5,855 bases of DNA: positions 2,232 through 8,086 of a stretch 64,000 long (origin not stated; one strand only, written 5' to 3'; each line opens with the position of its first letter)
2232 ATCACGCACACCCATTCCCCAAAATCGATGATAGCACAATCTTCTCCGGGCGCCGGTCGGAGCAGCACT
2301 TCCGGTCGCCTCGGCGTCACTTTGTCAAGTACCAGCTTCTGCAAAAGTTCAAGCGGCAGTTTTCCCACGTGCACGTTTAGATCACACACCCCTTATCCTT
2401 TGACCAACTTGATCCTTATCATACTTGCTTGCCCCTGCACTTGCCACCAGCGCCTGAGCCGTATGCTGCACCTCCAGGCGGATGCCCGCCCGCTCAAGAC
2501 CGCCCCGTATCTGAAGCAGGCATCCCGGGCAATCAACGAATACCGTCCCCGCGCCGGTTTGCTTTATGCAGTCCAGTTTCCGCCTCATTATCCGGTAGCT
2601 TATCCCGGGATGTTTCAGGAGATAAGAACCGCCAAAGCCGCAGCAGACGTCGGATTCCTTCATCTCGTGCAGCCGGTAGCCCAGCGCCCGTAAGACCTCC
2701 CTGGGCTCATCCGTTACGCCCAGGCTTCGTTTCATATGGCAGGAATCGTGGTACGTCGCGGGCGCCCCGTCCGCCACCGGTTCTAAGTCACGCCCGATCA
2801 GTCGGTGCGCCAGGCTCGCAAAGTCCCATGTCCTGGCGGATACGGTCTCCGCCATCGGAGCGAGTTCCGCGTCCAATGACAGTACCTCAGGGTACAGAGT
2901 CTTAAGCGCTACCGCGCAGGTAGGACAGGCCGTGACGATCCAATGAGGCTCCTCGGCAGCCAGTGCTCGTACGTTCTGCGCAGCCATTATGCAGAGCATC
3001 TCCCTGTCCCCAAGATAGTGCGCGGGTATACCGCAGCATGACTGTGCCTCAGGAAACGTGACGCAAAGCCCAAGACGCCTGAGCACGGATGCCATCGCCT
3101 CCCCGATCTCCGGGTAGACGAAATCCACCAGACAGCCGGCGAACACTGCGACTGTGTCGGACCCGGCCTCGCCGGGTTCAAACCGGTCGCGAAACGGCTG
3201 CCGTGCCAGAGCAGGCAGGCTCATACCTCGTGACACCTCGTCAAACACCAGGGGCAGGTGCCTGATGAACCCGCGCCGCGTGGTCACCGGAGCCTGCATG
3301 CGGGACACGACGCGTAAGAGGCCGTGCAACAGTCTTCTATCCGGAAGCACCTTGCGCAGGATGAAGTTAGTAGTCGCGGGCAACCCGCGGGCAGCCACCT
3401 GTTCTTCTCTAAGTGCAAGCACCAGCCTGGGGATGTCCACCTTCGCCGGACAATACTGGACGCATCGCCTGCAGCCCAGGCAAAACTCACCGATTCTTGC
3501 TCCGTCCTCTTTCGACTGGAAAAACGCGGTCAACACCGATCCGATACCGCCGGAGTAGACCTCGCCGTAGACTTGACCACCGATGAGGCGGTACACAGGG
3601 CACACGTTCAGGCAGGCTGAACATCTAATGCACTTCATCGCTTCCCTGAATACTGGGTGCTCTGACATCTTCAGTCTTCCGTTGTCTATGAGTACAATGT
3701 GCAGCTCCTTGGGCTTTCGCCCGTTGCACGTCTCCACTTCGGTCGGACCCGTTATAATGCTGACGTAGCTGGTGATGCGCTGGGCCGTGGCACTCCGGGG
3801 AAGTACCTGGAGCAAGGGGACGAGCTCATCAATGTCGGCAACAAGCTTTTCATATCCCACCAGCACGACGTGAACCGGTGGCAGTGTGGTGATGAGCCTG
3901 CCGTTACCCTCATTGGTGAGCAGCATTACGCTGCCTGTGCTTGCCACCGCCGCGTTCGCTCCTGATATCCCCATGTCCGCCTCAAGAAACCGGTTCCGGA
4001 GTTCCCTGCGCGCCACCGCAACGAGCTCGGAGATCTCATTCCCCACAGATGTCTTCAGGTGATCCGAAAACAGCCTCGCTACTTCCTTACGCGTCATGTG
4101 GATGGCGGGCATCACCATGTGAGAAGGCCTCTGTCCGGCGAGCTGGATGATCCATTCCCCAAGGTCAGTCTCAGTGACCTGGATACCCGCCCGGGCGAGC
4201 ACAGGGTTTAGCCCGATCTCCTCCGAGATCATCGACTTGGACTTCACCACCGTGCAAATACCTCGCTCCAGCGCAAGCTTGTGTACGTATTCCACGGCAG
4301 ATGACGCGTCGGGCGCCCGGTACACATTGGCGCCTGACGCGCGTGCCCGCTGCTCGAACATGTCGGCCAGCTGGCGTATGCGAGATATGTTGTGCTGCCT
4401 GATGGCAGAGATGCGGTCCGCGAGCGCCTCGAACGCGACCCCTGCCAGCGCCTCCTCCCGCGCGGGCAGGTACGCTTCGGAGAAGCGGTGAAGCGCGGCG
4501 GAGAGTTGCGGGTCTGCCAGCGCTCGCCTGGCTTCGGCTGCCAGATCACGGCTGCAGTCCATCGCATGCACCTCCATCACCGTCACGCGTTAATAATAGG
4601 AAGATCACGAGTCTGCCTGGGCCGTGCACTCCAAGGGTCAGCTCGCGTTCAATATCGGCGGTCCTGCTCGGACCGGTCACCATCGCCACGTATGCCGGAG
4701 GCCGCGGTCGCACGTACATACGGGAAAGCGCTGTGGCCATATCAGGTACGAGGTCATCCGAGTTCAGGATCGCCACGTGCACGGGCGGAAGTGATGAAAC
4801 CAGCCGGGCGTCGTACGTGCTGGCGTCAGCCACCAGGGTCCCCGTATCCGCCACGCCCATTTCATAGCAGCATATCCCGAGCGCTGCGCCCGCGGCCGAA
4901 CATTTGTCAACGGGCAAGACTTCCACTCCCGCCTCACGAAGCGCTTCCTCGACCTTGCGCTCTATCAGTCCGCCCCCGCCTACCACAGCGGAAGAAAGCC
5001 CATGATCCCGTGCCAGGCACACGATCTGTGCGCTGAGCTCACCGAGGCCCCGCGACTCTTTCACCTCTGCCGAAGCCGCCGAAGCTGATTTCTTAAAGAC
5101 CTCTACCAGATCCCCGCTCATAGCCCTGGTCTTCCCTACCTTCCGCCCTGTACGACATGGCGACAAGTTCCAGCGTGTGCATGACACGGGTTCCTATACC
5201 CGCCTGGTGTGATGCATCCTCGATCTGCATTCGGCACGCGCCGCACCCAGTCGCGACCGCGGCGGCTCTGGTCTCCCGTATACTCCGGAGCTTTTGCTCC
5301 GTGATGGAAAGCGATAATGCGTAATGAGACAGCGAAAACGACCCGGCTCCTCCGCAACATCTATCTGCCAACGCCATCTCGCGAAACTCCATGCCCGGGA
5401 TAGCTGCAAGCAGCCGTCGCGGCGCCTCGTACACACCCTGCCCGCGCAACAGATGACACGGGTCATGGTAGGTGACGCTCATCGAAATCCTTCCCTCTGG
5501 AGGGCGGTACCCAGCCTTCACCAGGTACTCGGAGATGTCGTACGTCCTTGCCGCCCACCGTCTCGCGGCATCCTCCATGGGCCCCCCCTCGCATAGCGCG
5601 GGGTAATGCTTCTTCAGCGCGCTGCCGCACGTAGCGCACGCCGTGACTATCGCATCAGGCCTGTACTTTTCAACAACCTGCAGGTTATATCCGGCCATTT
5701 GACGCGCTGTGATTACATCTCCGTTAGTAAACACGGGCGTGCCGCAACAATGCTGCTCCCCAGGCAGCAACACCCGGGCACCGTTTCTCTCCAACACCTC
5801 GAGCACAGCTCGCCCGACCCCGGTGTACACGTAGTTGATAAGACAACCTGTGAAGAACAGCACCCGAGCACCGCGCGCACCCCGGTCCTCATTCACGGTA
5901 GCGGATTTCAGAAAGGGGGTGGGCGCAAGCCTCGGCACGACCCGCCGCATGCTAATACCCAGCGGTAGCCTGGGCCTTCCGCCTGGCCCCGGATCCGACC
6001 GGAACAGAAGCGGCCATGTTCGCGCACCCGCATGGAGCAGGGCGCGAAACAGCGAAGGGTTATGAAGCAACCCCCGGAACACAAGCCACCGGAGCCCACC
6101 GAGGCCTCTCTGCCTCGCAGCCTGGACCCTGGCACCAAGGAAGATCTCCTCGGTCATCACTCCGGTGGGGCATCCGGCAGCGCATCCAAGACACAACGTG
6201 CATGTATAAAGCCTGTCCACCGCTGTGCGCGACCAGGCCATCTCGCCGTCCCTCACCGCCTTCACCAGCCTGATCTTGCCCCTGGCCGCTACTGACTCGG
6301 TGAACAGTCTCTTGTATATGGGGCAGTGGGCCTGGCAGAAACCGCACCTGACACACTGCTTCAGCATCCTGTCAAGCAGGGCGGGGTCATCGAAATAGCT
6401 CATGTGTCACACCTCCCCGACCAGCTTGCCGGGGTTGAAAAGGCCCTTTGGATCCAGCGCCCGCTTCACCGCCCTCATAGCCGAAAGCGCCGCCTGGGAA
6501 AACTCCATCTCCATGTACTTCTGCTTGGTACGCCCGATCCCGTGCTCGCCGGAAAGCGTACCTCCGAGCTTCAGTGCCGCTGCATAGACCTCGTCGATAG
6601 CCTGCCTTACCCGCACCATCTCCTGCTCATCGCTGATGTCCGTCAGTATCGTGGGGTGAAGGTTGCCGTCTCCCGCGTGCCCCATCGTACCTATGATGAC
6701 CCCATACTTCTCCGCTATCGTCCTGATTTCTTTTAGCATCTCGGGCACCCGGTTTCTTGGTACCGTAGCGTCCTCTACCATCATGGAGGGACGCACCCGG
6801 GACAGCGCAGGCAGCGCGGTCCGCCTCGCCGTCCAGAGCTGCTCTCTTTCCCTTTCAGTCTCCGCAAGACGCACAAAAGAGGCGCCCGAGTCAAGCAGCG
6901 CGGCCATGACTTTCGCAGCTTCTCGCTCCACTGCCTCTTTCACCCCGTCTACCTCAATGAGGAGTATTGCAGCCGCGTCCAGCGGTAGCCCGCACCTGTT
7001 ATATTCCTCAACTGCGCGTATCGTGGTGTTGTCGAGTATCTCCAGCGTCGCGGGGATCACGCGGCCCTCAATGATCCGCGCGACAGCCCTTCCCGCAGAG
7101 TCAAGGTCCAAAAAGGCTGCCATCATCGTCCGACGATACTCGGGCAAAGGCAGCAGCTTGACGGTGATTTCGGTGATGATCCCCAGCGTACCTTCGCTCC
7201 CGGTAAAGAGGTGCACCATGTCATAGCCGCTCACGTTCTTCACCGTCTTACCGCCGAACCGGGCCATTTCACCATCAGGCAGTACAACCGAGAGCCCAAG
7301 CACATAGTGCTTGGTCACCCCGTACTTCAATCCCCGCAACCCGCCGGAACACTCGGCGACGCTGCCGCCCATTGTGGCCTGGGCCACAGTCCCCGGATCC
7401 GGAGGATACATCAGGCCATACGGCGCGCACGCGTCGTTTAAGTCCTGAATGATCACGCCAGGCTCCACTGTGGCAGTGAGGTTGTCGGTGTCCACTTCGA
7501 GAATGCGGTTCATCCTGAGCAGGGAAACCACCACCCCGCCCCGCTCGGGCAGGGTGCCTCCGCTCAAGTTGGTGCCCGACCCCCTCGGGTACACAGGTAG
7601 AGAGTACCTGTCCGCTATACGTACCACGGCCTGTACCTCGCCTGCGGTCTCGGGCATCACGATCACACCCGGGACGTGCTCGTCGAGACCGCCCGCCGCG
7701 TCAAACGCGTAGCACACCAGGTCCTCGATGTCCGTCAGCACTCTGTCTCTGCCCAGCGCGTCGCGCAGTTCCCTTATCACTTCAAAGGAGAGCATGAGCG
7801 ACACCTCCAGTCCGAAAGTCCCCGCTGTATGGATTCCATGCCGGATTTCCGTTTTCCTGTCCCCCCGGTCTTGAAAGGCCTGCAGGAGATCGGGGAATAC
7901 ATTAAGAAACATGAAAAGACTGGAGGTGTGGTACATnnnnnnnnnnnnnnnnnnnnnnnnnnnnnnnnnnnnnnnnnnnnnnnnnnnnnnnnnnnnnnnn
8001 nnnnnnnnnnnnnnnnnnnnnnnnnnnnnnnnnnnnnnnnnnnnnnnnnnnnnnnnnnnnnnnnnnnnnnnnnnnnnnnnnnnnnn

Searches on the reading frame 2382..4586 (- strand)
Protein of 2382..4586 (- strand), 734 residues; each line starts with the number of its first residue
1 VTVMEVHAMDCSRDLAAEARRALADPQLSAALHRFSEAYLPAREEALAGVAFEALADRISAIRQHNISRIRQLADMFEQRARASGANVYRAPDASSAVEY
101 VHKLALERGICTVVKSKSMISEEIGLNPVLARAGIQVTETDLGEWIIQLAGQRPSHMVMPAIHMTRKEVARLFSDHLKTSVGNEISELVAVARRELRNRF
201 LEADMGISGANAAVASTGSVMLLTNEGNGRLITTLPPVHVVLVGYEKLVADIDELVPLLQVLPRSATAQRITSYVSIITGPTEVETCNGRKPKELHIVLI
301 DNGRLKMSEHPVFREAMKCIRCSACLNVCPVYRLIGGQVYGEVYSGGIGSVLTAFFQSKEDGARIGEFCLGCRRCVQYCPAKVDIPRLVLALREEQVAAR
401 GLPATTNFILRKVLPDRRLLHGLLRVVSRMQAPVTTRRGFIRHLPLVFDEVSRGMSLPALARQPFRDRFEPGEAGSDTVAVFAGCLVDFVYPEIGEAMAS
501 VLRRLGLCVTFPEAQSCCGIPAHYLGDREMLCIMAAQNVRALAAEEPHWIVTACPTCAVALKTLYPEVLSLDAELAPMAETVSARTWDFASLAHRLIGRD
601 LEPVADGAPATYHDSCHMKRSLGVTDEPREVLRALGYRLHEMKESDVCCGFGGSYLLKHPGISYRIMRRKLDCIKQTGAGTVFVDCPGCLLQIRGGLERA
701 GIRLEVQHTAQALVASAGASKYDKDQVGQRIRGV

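Call 19: search_protein_families(library=pfam, proteins=[window:2382-4586:-], max_evalue=0.00001)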
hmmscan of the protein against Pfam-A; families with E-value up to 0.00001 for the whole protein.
window:2382-4586:- (734 aa): 8 families
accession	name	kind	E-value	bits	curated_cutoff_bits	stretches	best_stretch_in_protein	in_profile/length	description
PF02589.21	LUD_dom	-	1.1e-50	172.5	22.6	1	76-300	3-189/189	LUD domain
PF02754.22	CCG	-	2e-34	118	20.6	2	611-694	2-85/85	Cysteine-rich domain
PF13183.11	Fer4_8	-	4e-11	43.7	27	1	316-383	2-68/68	4Fe-4S dicluster domain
PF12838.12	Fer4_7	-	5.4e-07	30.4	27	1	318-383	1-52/52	4Fe-4S dicluster domain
PF13187.11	Fer4_9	-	7.2e-07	29.6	27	0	313-331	31-49/52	4Fe-4S dicluster domain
PF13237.11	Fer4_10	-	4.4e-06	27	25.5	0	313-380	3-53/53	4Fe-4S dicluster domain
PF13534.11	Fer4_17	-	8.2e-06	26.7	22.2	0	318-384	1-61/61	4Fe-4S dicluster domain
PF14691.11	Fer4_20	-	9e-06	25.9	25.8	0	367-398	22-55/113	Dihydroprymidine dehydrogenase domain II, 4Fe-4S cluster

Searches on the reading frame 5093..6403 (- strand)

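Call 19: search_protein_families(library=pfam, proteins=[window:5093-6403:-], max_evalue=0.00001)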
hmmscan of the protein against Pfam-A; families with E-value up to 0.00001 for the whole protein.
window:5093-6403:- (436 aa): 5 families
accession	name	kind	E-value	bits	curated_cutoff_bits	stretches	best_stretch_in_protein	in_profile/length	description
PF02754.22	CCG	-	2.4e-38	130.6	20.6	2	310-394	1-84/85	Cysteine-rich domain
PF13183.11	Fer4_8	-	1.7e-11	44.9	27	1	14-82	2-68/68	4Fe-4S dicluster domain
PF13237.11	Fer4_10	-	1.4e-06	28.5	25.5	0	14-35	6-22/53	4Fe-4S dicluster domain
PF13534.11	Fer4_17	-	4.2e-06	27.6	22.2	1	16-82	1-60/61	4Fe-4S dicluster domain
PF12838.12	Fer4_7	-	9.1e-06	26.5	27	1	16-82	1-52/52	4Fe-4S dicluster domain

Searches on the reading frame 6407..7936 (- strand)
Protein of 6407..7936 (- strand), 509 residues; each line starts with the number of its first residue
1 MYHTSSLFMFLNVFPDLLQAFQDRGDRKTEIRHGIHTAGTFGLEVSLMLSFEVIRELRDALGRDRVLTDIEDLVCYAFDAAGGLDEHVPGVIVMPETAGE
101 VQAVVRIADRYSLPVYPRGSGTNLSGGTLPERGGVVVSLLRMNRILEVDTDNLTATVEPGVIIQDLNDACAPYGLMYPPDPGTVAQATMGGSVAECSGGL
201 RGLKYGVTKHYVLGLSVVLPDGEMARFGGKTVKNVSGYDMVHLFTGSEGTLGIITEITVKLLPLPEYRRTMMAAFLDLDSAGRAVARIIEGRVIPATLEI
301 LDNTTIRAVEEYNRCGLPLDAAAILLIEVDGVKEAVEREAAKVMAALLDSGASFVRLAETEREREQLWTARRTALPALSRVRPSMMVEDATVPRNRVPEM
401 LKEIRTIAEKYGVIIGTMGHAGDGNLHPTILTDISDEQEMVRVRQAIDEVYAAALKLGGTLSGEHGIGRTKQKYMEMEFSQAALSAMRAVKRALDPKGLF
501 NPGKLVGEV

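Call 19: search_protein_families(library=pfam, proteins=[window:6407-7936:-], max_evalue=0.00001)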
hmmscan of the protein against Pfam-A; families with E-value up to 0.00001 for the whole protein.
window:6407-7936:- (509 aa): 2 families
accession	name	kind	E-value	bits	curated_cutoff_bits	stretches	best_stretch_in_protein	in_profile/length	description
PF02913.24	FAD-oxidase_C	-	5.5e-76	256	21.2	1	264-505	1-248/248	FAD linked oxidases, C-terminal domain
PF01565.28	FAD_binding_4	-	2.9e-44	150.6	26.4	1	89-227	1-138/139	FAD binding domain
